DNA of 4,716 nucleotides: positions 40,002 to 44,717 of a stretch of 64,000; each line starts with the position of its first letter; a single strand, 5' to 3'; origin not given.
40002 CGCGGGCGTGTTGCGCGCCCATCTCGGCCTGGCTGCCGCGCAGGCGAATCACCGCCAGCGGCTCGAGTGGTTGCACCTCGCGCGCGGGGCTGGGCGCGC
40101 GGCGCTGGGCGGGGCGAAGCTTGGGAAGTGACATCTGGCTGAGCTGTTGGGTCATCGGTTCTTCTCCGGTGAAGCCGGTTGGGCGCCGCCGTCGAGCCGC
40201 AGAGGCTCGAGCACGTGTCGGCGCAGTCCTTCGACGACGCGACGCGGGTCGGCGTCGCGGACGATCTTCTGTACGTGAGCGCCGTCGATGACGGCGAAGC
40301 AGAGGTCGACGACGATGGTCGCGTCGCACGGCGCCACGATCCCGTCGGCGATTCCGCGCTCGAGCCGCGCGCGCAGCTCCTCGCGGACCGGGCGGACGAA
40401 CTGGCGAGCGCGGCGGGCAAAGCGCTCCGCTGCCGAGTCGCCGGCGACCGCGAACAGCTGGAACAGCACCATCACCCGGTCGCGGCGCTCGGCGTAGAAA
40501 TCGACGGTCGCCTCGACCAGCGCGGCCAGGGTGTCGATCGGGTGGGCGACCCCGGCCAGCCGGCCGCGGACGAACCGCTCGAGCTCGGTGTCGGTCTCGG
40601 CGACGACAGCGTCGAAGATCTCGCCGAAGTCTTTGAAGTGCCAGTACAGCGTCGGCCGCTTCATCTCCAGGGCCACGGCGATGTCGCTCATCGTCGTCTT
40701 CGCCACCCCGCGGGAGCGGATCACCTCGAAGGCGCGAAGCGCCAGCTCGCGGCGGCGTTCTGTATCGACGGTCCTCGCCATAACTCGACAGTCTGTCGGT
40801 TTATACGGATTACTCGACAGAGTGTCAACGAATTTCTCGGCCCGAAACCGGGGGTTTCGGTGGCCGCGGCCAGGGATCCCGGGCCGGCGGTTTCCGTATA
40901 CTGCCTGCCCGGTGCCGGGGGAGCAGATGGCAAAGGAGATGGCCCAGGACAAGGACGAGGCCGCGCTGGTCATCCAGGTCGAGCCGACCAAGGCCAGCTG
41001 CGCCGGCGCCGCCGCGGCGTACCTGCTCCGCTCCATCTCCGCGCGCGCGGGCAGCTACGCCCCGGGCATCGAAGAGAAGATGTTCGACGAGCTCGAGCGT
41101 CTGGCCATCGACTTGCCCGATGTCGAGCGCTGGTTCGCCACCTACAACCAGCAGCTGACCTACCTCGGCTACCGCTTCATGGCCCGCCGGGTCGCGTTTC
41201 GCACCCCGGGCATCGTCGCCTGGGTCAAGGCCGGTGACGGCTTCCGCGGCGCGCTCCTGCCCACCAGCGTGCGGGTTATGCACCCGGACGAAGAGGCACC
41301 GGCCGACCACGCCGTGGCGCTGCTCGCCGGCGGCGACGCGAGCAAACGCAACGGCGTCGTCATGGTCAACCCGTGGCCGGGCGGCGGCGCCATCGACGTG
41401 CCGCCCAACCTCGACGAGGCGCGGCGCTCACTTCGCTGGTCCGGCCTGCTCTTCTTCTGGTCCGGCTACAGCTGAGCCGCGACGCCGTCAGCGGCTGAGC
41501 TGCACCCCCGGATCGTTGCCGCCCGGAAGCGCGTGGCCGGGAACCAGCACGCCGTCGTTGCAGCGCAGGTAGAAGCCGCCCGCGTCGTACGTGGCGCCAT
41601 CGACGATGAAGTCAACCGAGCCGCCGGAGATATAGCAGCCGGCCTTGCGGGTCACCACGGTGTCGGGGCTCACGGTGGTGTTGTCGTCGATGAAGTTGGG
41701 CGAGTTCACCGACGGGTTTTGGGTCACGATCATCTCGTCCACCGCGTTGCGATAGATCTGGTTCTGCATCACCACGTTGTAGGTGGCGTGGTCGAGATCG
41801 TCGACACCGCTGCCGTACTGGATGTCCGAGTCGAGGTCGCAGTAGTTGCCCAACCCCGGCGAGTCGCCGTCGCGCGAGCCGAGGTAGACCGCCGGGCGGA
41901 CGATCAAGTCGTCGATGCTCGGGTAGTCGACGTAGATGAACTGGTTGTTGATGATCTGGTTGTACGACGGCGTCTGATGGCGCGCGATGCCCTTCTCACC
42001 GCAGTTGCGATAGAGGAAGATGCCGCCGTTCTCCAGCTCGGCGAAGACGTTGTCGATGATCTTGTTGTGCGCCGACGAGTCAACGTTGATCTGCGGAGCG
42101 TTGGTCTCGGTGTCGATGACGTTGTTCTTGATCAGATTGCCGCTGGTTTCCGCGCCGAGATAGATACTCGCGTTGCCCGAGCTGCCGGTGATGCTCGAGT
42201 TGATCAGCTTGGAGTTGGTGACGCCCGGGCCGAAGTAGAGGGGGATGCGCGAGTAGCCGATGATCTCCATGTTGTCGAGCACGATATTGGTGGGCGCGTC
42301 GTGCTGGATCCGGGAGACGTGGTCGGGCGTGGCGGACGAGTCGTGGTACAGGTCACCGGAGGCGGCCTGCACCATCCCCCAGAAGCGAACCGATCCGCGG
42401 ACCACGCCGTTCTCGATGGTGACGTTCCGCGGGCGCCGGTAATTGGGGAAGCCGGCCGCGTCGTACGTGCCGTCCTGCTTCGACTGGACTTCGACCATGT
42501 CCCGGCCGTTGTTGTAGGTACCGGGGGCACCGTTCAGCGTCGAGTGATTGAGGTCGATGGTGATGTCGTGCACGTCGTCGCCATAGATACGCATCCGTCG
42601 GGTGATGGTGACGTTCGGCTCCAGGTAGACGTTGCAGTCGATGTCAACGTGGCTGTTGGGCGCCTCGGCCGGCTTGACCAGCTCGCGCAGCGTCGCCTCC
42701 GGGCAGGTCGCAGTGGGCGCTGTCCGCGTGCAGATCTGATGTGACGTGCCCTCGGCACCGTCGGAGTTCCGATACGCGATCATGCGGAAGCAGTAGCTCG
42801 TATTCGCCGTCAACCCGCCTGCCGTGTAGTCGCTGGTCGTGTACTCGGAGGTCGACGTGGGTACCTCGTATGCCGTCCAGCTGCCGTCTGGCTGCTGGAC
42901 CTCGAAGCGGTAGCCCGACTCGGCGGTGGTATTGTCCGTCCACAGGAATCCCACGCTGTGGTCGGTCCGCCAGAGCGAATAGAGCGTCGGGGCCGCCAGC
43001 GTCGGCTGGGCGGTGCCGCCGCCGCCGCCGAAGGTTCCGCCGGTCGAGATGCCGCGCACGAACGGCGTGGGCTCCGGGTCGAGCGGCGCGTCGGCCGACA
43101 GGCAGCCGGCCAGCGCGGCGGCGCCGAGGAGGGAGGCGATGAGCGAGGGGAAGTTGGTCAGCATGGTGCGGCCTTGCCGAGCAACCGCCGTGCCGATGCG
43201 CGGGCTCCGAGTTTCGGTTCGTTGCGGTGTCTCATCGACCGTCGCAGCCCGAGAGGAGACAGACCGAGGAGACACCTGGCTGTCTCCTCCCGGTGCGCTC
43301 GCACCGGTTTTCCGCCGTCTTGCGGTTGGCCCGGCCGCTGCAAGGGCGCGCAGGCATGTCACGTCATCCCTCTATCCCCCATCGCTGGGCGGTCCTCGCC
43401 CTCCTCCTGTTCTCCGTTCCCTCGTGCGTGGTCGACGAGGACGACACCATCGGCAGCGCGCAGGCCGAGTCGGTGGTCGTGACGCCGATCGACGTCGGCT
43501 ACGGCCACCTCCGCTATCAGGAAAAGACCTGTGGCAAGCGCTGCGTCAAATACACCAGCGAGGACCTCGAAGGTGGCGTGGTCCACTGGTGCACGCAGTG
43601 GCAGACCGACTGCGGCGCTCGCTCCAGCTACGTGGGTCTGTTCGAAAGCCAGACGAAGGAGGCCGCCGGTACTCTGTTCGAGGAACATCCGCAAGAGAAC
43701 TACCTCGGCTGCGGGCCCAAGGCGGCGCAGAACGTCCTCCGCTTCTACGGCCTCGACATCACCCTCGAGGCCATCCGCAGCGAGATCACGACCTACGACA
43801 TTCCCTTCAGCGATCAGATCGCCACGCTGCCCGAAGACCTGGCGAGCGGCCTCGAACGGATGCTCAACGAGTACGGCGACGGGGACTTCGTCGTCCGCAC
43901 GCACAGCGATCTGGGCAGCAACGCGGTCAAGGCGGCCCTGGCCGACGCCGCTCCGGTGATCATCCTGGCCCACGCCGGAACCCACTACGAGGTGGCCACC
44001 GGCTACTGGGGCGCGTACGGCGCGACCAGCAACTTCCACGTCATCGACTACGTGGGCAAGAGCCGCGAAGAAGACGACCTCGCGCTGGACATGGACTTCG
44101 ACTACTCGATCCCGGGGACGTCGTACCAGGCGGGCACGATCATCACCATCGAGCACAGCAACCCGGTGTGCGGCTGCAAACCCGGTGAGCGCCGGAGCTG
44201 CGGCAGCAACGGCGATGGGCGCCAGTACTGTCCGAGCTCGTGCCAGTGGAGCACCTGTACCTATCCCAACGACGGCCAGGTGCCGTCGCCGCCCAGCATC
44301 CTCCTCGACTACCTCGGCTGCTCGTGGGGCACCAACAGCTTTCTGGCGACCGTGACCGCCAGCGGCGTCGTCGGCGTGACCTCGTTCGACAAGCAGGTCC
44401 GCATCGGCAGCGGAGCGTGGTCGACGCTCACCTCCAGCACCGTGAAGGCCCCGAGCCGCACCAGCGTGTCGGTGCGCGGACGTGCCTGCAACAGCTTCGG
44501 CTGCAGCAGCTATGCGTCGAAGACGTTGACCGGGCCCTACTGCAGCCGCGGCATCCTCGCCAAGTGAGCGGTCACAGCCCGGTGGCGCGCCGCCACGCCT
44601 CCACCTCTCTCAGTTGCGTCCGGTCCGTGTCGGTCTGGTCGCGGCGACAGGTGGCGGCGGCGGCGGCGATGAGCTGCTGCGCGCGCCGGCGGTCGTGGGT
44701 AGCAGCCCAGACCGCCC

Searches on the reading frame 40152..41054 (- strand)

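Call 25: search_protein_families(library=pfam, proteins=[window:40152-41054:-], max_evalue=0.001)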
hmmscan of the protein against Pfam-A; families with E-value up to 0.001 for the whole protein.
window:40152-41054:- (300 aa): 4 families
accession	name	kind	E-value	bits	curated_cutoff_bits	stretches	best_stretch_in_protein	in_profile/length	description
PF00440.29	TetR_N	-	1.8e-09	37.6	24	1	108-150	5-47/47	Bacterial regulatory proteins, tetR family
PF13977.11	TetR_C_6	-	4.2e-09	37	27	1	172-281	1-110/115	BetI-type transcriptional repressor, C-terminal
PF17932.6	TetR_C_24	-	5.7e-07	30.2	26.4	1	171-255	3-83/114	Tetracyclin repressor-like, C-terminal domain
PF16859.10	TetR_C_11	-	1.2e-05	26.1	32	1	176-256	11-90/113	Tetracyclin repressor-like, C-terminal domain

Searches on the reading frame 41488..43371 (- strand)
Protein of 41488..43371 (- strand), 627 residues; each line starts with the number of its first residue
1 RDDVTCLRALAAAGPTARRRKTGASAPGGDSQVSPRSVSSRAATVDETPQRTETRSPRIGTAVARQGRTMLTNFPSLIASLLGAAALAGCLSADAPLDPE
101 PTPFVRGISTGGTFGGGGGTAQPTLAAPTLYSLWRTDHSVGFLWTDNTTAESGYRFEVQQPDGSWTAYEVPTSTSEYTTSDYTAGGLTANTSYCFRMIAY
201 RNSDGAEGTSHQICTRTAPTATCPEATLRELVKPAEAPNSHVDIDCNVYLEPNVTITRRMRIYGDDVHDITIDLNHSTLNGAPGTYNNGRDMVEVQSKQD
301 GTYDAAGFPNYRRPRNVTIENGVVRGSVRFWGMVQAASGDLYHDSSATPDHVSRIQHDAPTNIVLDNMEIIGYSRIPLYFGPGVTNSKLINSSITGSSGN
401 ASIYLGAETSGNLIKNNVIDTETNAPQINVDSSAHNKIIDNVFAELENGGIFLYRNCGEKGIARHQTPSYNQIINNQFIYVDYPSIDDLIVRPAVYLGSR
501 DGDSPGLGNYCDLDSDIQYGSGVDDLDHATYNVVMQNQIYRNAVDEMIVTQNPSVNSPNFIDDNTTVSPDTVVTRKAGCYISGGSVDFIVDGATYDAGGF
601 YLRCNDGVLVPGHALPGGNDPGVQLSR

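Call 24: search_protein_families(library=pfam, proteins=[window:41488-43371:-], max_evalue=0.001)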
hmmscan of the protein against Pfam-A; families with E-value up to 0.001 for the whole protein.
window:41488-43371:- (627 aa): 2 families
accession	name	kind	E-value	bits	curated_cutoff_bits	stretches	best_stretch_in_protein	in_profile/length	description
PF13229.12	Beta_helix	-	4.2e-05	23.7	25.9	1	362-477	33-138/158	Right handed beta helix region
PF00041.27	fn3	-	0.00034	21.2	25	1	135-210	11-78/84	Fibronectin type III domain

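Call 73: search_protein_families(library=ncbifam, proteins=[window:41488-43371:-], max_evalue=0.01)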
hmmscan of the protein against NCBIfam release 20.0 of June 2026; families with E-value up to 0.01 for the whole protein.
window:41488-43371:- (627 aa): 0 families

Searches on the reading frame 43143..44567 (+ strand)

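Call 24: search_protein_families(library=pfam, proteins=[window:43143-44567:+], max_evalue=0.001)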
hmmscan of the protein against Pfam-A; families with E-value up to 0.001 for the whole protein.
window:43143-44567:+ (474 aa): 1 family
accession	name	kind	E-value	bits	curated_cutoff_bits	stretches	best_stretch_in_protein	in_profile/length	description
PF13529.12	Peptidase_C39_2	-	0.00016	22.7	24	1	184-290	8-132/143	Peptidase_C39 like family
